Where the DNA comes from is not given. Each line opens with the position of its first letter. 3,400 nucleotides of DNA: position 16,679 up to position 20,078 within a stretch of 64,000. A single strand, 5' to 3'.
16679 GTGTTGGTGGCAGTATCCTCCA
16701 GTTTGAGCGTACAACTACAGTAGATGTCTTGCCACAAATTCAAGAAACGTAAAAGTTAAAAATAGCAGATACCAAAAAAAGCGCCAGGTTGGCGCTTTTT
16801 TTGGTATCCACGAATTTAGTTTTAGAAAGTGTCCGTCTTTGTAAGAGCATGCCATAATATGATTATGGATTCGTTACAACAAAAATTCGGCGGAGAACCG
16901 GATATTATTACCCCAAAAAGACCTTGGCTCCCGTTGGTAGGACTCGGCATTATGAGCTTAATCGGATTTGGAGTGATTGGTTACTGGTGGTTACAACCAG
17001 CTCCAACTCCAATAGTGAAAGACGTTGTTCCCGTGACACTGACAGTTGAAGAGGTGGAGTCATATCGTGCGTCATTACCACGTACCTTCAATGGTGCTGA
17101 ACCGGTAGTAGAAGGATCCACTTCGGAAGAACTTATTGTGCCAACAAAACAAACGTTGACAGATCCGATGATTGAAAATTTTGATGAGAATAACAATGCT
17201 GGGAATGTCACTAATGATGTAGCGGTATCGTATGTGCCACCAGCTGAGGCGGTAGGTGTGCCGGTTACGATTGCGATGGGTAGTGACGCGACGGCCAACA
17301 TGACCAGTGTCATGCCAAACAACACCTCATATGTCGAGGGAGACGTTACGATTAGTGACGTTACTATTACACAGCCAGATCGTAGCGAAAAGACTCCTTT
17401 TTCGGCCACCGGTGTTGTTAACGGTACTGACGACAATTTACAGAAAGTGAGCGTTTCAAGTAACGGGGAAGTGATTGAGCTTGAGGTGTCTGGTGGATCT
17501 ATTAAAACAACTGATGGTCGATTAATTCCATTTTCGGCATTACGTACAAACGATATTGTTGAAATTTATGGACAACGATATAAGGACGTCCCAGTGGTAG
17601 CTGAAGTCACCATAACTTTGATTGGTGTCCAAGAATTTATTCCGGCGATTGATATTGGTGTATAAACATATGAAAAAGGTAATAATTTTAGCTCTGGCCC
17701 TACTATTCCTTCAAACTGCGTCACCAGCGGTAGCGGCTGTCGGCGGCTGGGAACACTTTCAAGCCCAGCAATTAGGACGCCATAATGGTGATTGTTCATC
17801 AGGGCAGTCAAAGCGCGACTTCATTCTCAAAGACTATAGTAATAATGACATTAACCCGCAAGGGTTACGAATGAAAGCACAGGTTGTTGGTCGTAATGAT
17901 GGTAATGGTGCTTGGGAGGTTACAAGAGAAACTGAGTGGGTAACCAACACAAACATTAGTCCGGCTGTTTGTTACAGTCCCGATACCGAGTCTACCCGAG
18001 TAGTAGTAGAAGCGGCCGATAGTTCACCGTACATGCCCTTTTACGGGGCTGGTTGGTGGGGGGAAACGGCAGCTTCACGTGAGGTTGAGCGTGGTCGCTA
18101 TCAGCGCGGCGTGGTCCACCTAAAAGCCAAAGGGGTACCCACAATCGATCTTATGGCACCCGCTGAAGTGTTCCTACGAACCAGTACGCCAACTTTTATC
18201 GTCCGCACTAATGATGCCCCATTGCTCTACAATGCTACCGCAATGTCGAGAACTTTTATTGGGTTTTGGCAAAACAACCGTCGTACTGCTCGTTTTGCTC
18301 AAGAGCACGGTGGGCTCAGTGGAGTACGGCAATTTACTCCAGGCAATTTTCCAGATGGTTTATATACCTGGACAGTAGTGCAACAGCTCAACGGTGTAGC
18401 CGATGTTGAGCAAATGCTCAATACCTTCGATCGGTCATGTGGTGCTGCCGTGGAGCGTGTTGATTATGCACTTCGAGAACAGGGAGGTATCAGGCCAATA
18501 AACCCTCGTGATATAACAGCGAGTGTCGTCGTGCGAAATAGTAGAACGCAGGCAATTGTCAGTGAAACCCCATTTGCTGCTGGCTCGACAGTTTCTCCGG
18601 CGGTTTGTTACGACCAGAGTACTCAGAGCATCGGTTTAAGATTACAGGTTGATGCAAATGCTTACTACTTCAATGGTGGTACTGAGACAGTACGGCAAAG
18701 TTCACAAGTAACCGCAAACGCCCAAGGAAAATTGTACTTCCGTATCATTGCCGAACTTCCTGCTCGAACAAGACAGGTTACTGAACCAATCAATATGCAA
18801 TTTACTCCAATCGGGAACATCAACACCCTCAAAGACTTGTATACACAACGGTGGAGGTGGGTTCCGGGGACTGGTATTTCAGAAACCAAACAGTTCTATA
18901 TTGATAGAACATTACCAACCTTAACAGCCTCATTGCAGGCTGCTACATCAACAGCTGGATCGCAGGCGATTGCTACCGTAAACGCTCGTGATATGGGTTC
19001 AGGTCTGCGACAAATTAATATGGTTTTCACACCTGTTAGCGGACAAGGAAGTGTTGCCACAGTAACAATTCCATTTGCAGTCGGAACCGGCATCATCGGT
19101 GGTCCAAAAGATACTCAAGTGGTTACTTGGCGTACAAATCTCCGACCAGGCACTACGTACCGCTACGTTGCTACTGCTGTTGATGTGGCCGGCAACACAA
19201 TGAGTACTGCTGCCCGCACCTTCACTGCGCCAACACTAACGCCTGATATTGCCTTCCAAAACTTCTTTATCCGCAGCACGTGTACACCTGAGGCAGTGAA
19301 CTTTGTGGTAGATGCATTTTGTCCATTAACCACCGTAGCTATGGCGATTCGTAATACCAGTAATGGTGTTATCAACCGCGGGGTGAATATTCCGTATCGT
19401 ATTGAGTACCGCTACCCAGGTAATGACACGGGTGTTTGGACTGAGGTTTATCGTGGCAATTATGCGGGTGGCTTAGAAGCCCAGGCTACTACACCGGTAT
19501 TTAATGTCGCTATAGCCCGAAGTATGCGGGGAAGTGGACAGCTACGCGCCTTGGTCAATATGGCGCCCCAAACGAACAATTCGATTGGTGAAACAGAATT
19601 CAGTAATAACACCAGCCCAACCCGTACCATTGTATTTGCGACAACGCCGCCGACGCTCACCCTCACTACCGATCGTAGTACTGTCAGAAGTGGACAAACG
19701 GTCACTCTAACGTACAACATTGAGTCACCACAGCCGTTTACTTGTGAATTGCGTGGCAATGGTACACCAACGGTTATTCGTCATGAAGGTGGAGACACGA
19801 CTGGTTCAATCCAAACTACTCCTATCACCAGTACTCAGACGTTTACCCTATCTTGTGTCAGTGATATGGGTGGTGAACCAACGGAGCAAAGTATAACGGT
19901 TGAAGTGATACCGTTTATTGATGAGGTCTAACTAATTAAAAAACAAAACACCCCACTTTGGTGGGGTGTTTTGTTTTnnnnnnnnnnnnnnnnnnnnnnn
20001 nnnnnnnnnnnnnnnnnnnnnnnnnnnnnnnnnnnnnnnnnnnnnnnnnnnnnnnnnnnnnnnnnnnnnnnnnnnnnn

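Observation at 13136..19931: Five-gene cluster of uncharacterised membrane/secreted proteins with two large paralogs sharing a C-terminal two-Cys domain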

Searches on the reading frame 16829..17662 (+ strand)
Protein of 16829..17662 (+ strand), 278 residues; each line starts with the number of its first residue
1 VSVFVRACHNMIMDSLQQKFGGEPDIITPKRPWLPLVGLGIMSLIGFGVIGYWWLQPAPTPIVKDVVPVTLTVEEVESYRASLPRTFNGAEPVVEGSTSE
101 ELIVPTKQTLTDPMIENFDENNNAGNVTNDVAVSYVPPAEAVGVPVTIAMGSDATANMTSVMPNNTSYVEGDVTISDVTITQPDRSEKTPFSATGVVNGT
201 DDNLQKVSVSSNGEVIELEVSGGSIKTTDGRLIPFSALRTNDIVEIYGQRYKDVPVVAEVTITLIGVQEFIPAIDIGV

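Call 4: search_protein_families(library=pfam, proteins=[window:16829-17662:+], max_evalue=1)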
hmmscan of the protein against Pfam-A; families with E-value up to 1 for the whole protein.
window:16829-17662:+ (278 aa): 0 families

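Call 8: search_protein_families(library=ncbifam, proteins=[window:16829-17662:+], max_evalue=0.1)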
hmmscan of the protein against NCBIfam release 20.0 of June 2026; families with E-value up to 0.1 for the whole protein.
window:16829-17662:+ (278 aa): 2 families
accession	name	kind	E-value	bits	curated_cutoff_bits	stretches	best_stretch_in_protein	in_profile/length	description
NF047353.1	tube_lmo2291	equivalog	0.025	14.7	27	1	148-200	81-132/135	phage tail tube protein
NF000096.1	stregra_B_VgbB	exception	0.053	12.7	600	1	119-185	159-225/295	streptogramin B lyase Vgb(B)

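Call 87: search_protein_families(library=phrogs, proteins=[window:16865-17662:+], max_evalue=0.01)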
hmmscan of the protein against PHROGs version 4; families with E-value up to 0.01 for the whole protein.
window:16865-17662:+ (266 aa): 0 families

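Call 97: search_solved_structures(query=A8, max_evalue=1)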
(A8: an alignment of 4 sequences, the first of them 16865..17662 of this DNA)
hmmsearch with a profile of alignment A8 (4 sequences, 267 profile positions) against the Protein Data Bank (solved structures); distinct sequences matched with E-value up to 1: 0.

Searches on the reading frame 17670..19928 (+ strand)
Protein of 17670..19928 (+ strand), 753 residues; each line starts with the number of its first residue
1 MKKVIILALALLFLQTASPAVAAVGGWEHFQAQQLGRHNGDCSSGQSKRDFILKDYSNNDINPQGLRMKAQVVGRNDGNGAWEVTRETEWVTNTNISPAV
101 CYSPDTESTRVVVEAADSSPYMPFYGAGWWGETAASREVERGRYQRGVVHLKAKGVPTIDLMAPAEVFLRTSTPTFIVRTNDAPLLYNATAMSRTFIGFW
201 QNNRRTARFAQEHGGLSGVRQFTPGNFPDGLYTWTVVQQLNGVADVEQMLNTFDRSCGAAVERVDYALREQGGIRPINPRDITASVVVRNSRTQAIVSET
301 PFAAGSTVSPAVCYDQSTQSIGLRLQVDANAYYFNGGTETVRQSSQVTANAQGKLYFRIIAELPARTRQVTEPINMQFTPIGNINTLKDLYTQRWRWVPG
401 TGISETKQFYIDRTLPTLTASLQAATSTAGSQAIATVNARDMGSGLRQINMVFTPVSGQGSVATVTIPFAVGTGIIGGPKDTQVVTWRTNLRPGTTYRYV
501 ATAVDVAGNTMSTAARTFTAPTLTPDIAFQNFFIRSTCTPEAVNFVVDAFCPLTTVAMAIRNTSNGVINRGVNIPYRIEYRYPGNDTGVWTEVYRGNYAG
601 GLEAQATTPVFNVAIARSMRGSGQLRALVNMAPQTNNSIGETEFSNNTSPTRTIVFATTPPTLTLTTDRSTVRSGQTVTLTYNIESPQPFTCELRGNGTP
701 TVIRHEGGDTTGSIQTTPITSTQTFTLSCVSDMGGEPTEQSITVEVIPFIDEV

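Call 4: search_protein_families(library=pfam, proteins=[window:17670-19928:+], max_evalue=1)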
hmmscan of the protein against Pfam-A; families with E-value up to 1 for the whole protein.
window:17670-19928:+ (753 aa): 3 families
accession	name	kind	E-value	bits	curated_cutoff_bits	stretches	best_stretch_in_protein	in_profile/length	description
PF03792.18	PBC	-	0.025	14.9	25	1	245-294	109-158/181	PBC domain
PF13927.12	Ig_3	-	0.039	14.9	30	1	660-729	1-74/78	Immunoglobulin domain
PF21252.2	Glyco_hydro_109_C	-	0.19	11.4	27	1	671-714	129-172/187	Glycosyl hydrolase 109, C-terminal domain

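Call 8: search_protein_families(library=ncbifam, proteins=[window:17670-19928:+], max_evalue=0.1)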
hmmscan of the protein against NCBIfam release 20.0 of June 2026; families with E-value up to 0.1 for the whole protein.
window:17670-19928:+ (753 aa): 0 families

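Call 9: find_homologous_proteins(query=window:17670-19928:+, max_evalue=0.001)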
Query window:17670-19928:+ (753 aa): 8 proteins with E <= 0.001 among 8000 candidates.
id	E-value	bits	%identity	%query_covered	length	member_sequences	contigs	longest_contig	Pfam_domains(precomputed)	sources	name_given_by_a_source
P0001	0.0e+0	1547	90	100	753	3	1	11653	-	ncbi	-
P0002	1.7e-281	954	59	97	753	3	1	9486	-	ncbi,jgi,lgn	jgi:hypothetical protein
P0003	3.9e-243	827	80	49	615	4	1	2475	-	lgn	-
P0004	9.6e-242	823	78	49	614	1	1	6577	-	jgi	jgi:hypothetical protein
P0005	1.8e-233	795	75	50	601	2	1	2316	-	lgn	-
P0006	3.1e-225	768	76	49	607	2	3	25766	-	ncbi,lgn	-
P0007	1.9e-126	441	39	50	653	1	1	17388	-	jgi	jgi:hypothetical protein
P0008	2.1e-126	441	57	33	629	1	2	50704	-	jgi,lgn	jgi:hypothetical protein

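Call 15: find_encoding_contigs(protein=P0008, flank=10000, max_places=2)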
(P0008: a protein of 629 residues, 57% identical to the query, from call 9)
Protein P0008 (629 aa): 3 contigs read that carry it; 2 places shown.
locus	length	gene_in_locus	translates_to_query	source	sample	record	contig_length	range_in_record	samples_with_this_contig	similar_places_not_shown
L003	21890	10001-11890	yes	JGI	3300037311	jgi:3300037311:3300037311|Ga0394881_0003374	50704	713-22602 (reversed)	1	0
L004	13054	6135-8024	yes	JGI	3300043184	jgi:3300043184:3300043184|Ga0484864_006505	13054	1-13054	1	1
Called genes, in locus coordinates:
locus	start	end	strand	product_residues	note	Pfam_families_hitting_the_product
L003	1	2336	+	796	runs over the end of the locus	PF02739:5_3_exonuc_N, PF01367:5_3_exonuc, PF00476:DNA_pol_A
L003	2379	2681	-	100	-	-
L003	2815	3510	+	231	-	-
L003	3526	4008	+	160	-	-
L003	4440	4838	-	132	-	PF07681:DoxX (weak)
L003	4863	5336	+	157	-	PF00588:SpoU_methylase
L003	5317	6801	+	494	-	-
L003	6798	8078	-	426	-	PF08245:Mur_ligase_M, PF02875:Mur_ligase_C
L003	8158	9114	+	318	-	-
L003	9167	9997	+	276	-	-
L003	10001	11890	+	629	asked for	-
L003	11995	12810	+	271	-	-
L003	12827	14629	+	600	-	-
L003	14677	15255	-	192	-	PF01330:RuvA_N, PF00633:HHH (faint), PF14520:HHH_5, PF07499:RuvA_C (weak)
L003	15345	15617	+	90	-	PF01649:Ribosomal_S20p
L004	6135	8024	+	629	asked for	-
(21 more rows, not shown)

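Call 17: find_encoding_contigs(protein=P0006, flank=10000, max_places=2)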
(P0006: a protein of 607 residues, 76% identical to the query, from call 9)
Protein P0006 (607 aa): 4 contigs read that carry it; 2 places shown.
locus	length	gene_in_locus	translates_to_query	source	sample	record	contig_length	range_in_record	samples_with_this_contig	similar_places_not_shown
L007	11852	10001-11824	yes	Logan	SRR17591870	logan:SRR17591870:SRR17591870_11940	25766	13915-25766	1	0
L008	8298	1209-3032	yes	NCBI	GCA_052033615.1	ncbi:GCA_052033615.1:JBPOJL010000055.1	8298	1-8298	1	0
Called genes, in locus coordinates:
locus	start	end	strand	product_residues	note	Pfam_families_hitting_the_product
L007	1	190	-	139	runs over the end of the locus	-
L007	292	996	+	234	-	-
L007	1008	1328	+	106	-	-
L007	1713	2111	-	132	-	PF07681:DoxX (weak)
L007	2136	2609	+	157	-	PF00588:SpoU_methylase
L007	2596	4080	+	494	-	-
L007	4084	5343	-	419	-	PF08245:Mur_ligase_M, PF02875:Mur_ligase_C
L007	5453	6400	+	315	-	-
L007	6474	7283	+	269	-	-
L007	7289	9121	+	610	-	-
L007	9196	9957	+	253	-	-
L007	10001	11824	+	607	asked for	-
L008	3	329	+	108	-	?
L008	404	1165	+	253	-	-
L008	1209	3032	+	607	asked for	-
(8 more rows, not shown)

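Call 18: find_encoding_contigs(protein=P0007, flank=10000, max_places=2)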
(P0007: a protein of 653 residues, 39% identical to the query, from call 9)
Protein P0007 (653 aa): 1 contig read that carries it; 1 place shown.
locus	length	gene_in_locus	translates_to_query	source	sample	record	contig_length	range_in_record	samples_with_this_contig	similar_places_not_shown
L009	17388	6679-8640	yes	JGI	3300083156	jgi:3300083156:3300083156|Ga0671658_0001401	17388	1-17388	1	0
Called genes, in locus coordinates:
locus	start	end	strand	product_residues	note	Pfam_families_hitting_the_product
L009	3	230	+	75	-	?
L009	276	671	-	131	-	-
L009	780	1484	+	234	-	-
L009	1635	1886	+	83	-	-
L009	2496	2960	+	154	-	PF00588:SpoU_methylase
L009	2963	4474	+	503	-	-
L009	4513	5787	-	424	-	PF08245:Mur_ligase_M, PF02875:Mur_ligase_C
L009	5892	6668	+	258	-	-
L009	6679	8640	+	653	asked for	-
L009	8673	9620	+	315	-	-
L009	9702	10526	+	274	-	-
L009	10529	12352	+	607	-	-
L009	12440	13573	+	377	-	-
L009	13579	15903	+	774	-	-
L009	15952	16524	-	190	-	PF01330:RuvA_N, PF14520:HHH_5, PF07499:RuvA_C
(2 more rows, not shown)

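Call 54: predict_structure(alignment_id=A4)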
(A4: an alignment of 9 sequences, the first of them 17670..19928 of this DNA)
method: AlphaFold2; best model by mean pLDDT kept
length: 753 residues; sequences in the alignment: 9
mean_pLDDT: 74.7   pTM: 0.44
mean pLDDT of the five models: 74.7, 73.1, 71.2, 70.2, 68.0
residues with pLDDT >= 90: 82; 70-90: 425; 50-70: 207; < 50: 39
segments of 3 or more residues with pLDDT < 50: 1-3, 7-26, 78-80, 750-753
pLDDT, mean of each block of 10 residues (from residue 1): 47 33 44 68 85 78 88 66 78 91 86 80 71 76 81 67 79 82 55 70 60 67 81 74 54 72 81 61 80 83 83 81 71 53 70 79 63 51 57 60 71 91 72 89 90 82 88 74 89 87 92 91 74 72 70 82 79 83 74 86 83 81 81 59 59 70 86 85 82 81 83 86 87 68 76 38
secondary structure, 60 per line:
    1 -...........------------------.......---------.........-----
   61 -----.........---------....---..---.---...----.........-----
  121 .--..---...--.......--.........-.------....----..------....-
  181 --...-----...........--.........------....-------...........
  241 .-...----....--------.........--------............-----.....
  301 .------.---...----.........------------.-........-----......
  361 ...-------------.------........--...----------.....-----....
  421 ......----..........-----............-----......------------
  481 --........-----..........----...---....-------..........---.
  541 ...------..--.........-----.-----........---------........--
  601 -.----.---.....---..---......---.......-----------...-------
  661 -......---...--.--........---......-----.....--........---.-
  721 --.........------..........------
elements in order (helices of 4 or more, strands of 3 or more residues): H2-12 E31-37 E47-55 E66-74 E84-87 E100-102 E107-115 E129-131 H134-140 E143-151 E160-163 E176-179 E191-201 E204-212 E219-222 E230-241 E243-245 E262-270 E282-290 E296-301 E312-314 E319-327 E342-349 E355-363 H384-391 E394-396 E407-411 E417-426 E431-440 E446-457 E463-468 E483-490 E496-505 E510-512 E516-519 E527-536 H540-543 E554-562 E574-581 E591-598 E611-615 E624-629 H633-639 E651-653 E662-667 E671-673 E679-686 E690-695 E701-705 E708-715 E723-731 E738-747

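Call 87: search_protein_families(library=phrogs, proteins=[window:17670-19928:+], max_evalue=0.01)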
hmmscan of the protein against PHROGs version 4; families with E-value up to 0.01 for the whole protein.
window:17670-19928:+ (753 aa): 0 families
